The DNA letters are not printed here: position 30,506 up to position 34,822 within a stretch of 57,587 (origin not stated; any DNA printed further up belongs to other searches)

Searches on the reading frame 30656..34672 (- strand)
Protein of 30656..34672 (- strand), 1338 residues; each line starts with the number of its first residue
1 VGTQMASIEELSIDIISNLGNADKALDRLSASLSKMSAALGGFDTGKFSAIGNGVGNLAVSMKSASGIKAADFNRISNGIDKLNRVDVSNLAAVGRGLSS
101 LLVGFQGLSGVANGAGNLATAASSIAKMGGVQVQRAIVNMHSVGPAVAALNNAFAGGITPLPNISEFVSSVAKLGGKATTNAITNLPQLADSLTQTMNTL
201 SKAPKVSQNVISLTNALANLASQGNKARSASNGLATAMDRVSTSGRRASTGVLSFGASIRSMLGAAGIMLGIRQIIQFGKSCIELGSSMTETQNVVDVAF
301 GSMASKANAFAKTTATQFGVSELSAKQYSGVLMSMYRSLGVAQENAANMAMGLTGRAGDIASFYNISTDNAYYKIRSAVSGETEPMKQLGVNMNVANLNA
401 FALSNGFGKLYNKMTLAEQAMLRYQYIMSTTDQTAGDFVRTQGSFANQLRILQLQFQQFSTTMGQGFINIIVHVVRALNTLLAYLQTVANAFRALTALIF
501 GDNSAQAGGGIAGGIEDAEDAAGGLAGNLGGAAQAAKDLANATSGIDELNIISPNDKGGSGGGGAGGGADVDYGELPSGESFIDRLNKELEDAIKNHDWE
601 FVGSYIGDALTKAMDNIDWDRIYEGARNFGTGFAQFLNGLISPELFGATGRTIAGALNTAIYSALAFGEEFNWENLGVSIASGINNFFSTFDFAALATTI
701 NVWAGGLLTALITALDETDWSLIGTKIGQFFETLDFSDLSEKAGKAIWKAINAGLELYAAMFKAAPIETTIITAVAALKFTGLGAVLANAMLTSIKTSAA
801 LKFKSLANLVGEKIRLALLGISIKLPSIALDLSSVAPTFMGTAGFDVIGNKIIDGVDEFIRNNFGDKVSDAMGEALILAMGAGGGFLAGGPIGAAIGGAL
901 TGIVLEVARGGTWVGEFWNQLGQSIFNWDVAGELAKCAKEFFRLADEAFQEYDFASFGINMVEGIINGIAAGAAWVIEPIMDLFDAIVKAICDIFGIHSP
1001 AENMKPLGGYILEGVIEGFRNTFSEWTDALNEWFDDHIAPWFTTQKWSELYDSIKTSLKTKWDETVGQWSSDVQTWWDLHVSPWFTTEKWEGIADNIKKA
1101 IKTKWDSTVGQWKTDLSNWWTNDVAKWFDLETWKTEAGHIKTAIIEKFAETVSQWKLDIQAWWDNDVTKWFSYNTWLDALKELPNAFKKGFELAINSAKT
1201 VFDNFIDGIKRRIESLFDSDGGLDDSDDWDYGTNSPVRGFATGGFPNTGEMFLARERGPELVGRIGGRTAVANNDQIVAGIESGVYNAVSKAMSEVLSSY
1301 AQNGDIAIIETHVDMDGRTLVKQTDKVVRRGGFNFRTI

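Call 104: search_protein_families(library=phrogs, proteins=[window:30656-34672:-], max_evalue=0.00001)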
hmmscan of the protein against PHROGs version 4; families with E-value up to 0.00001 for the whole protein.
window:30656-34672:- (1338 aa): 10 families
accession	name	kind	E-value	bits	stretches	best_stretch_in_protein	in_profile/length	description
phrog_1535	-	tail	2e-87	295.5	1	5-1332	1-1145/1152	tail length tape measure protein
phrog_28918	-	unknown function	6e-54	184.2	2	326-734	78-505/1445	-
phrog_8462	-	tail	4.5e-12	46.5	1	263-516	9-285/672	tail length tape measure protein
phrog_31409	-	tail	6.1e-11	42.9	1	218-542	13-339/365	tail length tape measure protein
phrog_5493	-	tail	3.1e-10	40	1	931-1038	921-1028/1102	tail length tape measure protein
phrog_1272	-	tail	3.3e-10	39.4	1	954-1022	1438-1507/1606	tail length tape measure protein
phrog_58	-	tail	8.4e-09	35.3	1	246-1024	299-987/1544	tail length tape measure protein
phrog_4372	-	tail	3.8e-08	32.2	0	100-1029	1088-1549/1681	tail length tape measure protein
phrog_1686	-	tail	1.7e-07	30.4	1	942-1019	1036-1116/1224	tail length tape measure protein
phrog_26805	-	unknown function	2.9e-06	26.9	1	953-1021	522-590/697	-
